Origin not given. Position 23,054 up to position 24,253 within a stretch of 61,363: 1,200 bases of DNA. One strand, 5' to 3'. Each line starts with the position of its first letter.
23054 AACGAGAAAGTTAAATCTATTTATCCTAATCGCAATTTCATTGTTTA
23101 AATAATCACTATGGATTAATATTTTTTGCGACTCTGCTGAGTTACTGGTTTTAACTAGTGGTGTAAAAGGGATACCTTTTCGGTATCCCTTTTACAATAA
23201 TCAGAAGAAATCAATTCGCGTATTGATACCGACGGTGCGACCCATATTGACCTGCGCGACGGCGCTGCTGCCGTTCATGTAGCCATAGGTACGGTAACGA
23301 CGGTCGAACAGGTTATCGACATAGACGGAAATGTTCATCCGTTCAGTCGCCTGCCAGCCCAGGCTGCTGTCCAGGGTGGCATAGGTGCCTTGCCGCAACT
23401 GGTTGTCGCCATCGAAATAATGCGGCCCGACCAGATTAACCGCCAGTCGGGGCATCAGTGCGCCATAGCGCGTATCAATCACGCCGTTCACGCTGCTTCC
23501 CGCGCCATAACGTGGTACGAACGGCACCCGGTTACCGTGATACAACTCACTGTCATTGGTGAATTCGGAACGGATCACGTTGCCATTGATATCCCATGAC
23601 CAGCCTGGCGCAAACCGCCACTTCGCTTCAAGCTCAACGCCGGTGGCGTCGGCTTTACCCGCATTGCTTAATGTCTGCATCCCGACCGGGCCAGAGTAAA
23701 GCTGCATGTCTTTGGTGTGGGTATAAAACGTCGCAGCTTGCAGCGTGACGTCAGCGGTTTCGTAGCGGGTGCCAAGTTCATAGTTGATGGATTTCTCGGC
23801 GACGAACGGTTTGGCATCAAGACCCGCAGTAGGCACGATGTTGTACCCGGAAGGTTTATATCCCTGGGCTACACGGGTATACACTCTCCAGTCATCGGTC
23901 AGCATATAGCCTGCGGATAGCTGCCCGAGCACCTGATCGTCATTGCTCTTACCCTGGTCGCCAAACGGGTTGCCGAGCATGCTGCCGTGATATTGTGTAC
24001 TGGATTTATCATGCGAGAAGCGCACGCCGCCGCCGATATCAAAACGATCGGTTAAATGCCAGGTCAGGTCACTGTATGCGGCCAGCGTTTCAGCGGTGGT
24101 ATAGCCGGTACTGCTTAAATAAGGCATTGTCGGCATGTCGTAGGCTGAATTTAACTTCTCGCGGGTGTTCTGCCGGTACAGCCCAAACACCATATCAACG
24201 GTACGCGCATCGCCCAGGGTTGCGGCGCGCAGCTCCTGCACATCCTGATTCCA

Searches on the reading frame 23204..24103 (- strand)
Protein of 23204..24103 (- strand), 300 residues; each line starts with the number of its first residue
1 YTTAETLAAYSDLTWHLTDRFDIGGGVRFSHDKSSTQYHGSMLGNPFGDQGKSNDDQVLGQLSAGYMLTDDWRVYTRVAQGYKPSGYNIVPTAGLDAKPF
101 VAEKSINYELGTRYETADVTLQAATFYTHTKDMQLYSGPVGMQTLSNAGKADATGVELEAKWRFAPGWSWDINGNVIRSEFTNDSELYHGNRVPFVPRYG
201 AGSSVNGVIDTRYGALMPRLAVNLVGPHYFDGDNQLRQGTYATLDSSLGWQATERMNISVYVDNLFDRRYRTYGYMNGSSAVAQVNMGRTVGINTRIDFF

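Call 26: find_related_loci(query=window:23204-24103:-, collection=genome_contigs, flank=10000)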
Query window:23204-24103:- (300 aa) in genome_contigs; peptide patterns used: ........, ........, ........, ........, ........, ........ (x = any residue, [..] = any of these).
25 stretches matched a pattern; 12 encode a relative of the query (tblastn E <= 1e-3); 12 distinct loci.
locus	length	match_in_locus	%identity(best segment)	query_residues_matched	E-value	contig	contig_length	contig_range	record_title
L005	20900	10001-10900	99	1-300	0e+0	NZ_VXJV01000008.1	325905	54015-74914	Salmonella enterica subsp. diarizonae strain CCUG 30040T contig_0000008, whole genome shotgun sequence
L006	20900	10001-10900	97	1-300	0e+0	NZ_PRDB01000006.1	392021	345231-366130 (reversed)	Klebsiella michiganensis strain DSM 25444 contig_6, whole genome shotgun sequence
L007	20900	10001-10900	96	1-300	0e+0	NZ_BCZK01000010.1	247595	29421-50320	Klebsiella oxytoca NBRC 105695, whole genome shotgun sequence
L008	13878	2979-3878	95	1-300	0e+0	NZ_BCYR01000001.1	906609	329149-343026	Raoultella ornithinolytica NBRC 105727 = ATCC 31898 strain NBRC 105727, whole genome shotgun sequence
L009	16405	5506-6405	91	1-300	0e+0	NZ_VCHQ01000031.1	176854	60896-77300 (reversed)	Klebsiella indica strain TOUT106 salmonela_mira_c31, whole genome shotgun sequence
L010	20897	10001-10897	72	2-300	4e-155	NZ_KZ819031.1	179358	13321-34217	Brenneria roseae subsp. roseae strain LMG 27714 scaffold10, whole genome shotgun sequence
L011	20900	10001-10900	67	1-300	2e-139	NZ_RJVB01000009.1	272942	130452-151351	Erwinia sp. JUb26 Ga0304838_109, whole genome shotgun sequence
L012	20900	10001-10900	67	1-300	3e-139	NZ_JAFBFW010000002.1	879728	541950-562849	Pantoea coffeiphila strain 1480 Ga0454181_02, whole genome shotgun sequence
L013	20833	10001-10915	30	8-293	5e-21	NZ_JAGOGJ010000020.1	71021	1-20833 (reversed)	MAG: Niveispirillum sp. isolate Gw_Bodden_bin_248 Gw_Bodden_437_length_71021_cov_6.306909, whole genome shotgun sequence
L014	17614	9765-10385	31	8-206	8e-21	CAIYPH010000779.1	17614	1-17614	MAG: uncultured Rhodospirillales bacterium isolate Umea2_bin-2008 genome assembly, contig: bin-2008:779/935, whole genom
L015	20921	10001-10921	29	8-299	6e-23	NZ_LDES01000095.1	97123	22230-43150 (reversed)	Sphingomonas sp. Y57 scaffold95, whole genome shotgun sequence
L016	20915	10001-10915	28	8-294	5e-23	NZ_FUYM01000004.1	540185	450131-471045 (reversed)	Rhizorhabdus histidinilytica strain UM2, whole genome shotgun sequence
